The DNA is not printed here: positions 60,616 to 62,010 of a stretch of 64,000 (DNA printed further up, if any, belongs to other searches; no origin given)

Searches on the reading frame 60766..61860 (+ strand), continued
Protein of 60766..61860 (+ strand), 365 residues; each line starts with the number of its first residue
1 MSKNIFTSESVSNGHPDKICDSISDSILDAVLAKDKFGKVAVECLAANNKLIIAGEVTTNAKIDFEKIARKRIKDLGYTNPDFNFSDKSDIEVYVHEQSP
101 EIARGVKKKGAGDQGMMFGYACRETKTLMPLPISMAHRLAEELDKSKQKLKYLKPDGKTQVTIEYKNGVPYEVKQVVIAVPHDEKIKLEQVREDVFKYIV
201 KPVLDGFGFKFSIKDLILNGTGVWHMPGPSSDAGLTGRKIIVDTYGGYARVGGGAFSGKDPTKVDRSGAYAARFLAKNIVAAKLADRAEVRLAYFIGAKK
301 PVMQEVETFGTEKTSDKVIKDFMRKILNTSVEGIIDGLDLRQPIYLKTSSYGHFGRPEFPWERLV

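Call 35: find_encoding_contigs(protein=P0006, flank=600, max_places=2)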
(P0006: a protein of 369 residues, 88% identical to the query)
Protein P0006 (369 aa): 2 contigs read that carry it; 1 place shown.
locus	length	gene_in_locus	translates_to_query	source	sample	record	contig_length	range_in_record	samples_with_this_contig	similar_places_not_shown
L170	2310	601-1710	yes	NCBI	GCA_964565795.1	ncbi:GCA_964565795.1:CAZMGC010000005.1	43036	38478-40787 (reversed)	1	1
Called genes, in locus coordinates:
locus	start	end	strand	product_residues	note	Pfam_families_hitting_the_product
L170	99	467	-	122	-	PF06262:Zincin_1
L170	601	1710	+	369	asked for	PF00438:S-AdoMet_synt_N, PF02772:S-AdoMet_synt_M, PF02773:S-AdoMet_synt_C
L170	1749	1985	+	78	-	-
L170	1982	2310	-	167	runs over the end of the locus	-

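Call 36: find_encoding_contigs(protein=P0013, flank=600, max_places=2)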
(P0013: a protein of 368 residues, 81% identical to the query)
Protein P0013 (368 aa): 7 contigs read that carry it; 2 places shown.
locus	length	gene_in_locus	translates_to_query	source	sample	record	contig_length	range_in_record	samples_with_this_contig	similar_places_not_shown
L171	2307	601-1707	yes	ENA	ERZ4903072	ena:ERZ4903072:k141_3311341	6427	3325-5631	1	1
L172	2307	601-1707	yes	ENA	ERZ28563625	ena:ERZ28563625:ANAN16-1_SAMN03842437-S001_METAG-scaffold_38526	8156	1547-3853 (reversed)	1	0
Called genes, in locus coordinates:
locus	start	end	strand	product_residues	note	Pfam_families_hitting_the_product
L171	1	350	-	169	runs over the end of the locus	-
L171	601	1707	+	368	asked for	PF00438:S-AdoMet_synt_N, PF02772:S-AdoMet_synt_M, PF02773:S-AdoMet_synt_C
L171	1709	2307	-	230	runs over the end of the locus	-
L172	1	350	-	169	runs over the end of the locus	-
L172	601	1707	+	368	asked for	PF00438:S-AdoMet_synt_N, PF02772:S-AdoMet_synt_M, PF02773:S-AdoMet_synt_C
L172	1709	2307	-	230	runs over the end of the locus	-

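Call 37: find_encoding_contigs(protein=P0018, flank=600, max_places=2)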
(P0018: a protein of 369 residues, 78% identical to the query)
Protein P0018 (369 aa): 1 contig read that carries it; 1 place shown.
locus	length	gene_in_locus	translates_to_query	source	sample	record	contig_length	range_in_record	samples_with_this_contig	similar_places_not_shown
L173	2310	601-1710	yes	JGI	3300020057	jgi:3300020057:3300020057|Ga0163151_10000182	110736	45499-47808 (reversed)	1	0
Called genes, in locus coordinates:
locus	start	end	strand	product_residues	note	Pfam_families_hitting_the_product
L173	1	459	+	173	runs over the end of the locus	PF23477:zf_Tbcl_2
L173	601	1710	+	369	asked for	PF00438:S-AdoMet_synt_N, PF02772:S-AdoMet_synt_M, PF02773:S-AdoMet_synt_C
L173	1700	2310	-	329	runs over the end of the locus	PF01699:Na_Ca_ex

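Call 38: find_encoding_contigs(protein=P0022, flank=600, max_places=2)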
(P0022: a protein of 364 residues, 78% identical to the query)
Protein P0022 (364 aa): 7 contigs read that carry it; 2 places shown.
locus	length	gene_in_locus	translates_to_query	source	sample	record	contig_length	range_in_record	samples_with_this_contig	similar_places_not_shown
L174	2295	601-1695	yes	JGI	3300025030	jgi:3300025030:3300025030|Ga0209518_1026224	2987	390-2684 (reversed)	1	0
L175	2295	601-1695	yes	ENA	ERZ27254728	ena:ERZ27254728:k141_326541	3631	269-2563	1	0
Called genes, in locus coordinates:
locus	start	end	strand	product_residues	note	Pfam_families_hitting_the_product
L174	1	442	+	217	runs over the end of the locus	-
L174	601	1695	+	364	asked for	PF00438:S-AdoMet_synt_N, PF02772:S-AdoMet_synt_M, PF02773:S-AdoMet_synt_C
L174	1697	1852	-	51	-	-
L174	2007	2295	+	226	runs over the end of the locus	?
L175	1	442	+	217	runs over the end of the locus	-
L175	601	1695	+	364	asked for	PF00438:S-AdoMet_synt_N, PF02772:S-AdoMet_synt_M, PF02773:S-AdoMet_synt_C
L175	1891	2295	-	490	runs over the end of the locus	?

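Call 39: find_encoding_contigs(protein=P0030, flank=600, max_places=2)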
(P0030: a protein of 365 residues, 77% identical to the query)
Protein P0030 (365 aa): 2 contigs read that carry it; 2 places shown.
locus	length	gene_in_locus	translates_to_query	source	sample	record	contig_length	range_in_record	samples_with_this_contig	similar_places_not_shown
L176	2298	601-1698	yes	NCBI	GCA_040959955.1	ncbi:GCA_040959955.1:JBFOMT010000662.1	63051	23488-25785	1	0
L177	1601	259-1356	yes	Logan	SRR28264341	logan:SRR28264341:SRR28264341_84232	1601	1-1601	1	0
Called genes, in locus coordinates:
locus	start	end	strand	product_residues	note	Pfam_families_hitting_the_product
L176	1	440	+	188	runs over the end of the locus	PF09335:VTT_dom (weak)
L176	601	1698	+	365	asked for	PF00438:S-AdoMet_synt_N, PF02772:S-AdoMet_synt_M, PF02773:S-AdoMet_synt_C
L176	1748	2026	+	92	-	-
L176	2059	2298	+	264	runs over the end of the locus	PF01026:TatD_DNase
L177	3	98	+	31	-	?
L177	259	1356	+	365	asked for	PF00438:S-AdoMet_synt_N, PF02772:S-AdoMet_synt_M, PF02773:S-AdoMet_synt_C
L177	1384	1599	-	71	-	?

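Call 40: find_encoding_contigs(protein=P0047, flank=600, max_places=2)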
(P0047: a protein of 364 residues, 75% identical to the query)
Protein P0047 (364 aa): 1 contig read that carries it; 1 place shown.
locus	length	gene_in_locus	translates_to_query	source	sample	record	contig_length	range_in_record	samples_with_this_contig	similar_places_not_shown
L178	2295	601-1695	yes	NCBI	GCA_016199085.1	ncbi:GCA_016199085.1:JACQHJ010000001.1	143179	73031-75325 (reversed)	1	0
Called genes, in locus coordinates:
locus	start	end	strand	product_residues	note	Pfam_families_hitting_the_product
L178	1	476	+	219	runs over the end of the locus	-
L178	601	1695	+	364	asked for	PF00438:S-AdoMet_synt_N, PF02772:S-AdoMet_synt_M, PF02773:S-AdoMet_synt_C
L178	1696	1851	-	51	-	-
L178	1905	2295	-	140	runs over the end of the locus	PF13673:Acetyltransf_10, PF00583:Acetyltransf_1, PF13508:Acetyltransf_7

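Call 51: find_encoding_contigs(protein=P0019, flank=600, max_places=2)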
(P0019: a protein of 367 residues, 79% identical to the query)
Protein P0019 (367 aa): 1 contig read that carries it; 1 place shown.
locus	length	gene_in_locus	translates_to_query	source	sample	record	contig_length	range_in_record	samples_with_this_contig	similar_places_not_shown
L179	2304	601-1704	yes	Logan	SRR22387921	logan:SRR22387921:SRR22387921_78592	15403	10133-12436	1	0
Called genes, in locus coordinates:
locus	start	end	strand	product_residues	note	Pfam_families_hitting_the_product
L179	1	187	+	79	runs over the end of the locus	PF06305:LapA_dom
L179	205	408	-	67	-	-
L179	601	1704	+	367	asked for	PF00438:S-AdoMet_synt_N, PF02772:S-AdoMet_synt_M, PF02773:S-AdoMet_synt_C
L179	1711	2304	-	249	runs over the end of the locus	PF01209:Ubie_methyltran, PF05958:tRNA_U5-meth_tr (weak), PF13489:Methyltransf_23, PF13847:Methyltransf_31, PF08241:Methyltransf_11, PF08242:Methyltransf_12, PF13649:Methyltransf_25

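Call 52: find_encoding_contigs(protein=P0034, flank=600, max_places=2)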
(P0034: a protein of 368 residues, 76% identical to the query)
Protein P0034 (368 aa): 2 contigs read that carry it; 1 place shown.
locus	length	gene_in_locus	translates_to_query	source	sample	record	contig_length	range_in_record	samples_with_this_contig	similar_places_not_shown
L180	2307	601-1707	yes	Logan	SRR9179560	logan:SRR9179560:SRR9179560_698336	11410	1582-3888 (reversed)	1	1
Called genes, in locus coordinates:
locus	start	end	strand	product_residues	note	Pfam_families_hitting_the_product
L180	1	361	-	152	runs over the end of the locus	-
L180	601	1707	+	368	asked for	PF00438:S-AdoMet_synt_N, PF02772:S-AdoMet_synt_M, PF02773:S-AdoMet_synt_C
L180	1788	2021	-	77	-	PF11680:DUF3276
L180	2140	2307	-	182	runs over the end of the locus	PF06042:NTP_transf_6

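Call 61: list_cluster_members(proteins=[P0001])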
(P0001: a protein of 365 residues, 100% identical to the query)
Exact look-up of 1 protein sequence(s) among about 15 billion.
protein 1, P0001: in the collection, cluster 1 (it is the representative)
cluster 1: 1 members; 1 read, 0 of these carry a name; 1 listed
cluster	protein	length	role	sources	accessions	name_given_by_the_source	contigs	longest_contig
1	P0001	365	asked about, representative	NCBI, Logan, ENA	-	-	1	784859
